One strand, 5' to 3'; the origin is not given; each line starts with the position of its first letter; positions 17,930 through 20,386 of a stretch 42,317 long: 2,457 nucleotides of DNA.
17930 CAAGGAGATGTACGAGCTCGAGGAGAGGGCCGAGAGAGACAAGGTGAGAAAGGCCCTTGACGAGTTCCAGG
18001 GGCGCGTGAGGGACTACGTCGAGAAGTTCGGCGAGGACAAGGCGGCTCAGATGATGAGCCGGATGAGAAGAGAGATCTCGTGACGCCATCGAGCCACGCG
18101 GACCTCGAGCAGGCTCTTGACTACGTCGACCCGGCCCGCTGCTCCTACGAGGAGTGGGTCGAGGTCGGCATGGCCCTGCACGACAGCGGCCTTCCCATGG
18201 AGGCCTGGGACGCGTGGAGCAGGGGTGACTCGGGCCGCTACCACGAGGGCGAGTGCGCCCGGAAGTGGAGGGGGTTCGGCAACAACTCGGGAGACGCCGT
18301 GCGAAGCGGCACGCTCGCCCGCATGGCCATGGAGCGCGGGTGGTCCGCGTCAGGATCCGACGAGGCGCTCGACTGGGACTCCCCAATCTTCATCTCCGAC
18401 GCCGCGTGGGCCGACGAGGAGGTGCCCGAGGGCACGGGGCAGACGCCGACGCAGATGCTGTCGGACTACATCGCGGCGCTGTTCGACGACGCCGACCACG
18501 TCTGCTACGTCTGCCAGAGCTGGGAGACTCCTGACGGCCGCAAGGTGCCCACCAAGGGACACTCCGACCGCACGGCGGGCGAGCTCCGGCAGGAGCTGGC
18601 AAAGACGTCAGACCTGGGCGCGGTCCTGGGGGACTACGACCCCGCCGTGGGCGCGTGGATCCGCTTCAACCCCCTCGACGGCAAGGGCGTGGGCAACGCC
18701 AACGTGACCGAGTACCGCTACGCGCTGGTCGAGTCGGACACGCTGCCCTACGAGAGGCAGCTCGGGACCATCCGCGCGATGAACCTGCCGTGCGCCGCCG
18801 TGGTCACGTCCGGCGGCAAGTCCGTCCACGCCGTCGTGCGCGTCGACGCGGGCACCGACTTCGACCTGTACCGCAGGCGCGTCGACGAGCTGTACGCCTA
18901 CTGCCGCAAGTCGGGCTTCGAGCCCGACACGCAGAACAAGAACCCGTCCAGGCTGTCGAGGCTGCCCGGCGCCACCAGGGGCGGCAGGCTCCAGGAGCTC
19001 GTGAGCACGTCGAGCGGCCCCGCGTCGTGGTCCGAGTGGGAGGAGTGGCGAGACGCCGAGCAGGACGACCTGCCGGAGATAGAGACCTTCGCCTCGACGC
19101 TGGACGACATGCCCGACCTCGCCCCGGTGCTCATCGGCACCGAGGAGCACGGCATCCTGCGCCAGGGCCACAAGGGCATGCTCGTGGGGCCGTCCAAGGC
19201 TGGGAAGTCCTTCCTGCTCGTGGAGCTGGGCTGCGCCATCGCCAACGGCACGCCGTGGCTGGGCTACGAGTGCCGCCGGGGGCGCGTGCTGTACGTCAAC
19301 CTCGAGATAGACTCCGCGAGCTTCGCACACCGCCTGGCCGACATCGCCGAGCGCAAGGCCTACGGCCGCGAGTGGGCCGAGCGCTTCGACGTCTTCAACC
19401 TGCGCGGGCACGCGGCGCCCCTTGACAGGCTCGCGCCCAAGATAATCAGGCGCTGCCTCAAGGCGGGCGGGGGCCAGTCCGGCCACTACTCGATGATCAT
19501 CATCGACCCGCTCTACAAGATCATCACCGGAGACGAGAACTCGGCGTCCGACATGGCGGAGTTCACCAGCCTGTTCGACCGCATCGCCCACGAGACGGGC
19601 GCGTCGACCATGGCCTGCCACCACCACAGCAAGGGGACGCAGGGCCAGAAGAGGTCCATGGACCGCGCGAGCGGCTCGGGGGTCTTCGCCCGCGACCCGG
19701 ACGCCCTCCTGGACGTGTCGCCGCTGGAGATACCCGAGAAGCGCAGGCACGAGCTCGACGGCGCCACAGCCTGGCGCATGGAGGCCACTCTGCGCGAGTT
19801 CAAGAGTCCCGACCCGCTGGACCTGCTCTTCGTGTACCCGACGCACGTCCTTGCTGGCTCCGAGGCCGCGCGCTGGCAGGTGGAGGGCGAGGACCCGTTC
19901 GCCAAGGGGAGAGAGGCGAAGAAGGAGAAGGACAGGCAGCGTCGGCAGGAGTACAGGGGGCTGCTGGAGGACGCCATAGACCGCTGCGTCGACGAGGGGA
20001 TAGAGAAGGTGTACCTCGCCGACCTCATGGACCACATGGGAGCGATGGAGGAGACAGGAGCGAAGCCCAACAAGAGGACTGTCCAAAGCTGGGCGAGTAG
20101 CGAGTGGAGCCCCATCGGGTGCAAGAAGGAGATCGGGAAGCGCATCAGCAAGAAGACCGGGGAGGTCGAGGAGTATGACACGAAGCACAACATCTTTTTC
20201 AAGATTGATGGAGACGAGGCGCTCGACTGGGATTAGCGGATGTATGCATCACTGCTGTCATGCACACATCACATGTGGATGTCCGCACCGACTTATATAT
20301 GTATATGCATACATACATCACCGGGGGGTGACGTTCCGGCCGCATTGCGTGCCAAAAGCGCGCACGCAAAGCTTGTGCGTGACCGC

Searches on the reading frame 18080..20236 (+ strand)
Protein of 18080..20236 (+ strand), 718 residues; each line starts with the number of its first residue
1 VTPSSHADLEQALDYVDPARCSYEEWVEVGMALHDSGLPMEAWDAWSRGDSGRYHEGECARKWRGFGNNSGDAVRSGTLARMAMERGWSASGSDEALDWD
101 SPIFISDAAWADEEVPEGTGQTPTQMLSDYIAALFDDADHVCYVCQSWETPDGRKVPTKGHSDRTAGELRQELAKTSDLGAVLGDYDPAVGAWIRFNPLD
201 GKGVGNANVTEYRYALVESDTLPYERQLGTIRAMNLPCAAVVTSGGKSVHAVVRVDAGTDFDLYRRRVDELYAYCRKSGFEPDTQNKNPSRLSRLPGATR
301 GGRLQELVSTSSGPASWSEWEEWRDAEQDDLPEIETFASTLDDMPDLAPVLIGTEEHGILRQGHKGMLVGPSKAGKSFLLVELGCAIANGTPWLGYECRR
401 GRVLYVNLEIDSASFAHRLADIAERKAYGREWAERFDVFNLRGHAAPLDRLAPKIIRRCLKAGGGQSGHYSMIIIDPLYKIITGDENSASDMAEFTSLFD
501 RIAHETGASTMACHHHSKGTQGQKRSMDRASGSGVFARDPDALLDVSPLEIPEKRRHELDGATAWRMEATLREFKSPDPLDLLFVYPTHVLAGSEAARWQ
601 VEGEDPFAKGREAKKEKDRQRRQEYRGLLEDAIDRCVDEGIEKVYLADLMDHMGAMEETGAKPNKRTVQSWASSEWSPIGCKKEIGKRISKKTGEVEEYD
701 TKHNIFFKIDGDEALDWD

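Call 11: search_protein_families(library=phrogs, proteins=[window:18080-20236:+], max_evalue=0.001)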
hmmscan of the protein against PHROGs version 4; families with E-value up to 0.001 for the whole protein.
window:18080-20236:+ (718 aa): 13 families
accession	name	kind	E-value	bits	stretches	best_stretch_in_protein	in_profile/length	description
phrog_2597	-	DNA, RNA and nucleotide metabolism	9.1e-237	789.2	2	6-558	4-556/747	DNA primase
phrog_906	-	DNA, RNA and nucleotide metabolism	1.7e-21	77.7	1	321-533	492-683/872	DNA polymerase/primase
phrog_3123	-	unknown function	1.7e-17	64.3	1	358-534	336-524/583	-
phrog_2850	-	unknown function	2.4e-12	47.5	1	366-520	161-311/465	-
phrog_239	-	DNA, RNA and nucleotide metabolism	2.4e-10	41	1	360-542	355-549/801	DNA primase/helicase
phrog_6012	-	DNA, RNA and nucleotide metabolism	4.6e-10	40.3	1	327-533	113-313/447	DNA helicase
phrog_1284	-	unknown function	2.6e-09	37.9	1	358-501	30-160/306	-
phrog_3228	-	DNA, RNA and nucleotide metabolism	8.3e-09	35.3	1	368-534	379-542/766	replicative helicase-primase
phrog_19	-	DNA, RNA and nucleotide metabolism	6.1e-07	29.7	1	361-542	351-533/621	DnaB-like replicative helicase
phrog_3022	-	DNA, RNA and nucleotide metabolism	2.8e-06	27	1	10-106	213-329/788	DNA primase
phrog_29234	-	unknown function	6.7e-05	22.1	1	11-93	245-326/887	-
phrog_6357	-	unknown function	0.00018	21.9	1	358-524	26-172/321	-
phrog_25693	-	unknown function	0.00056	19.6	0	358-534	45-226/405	-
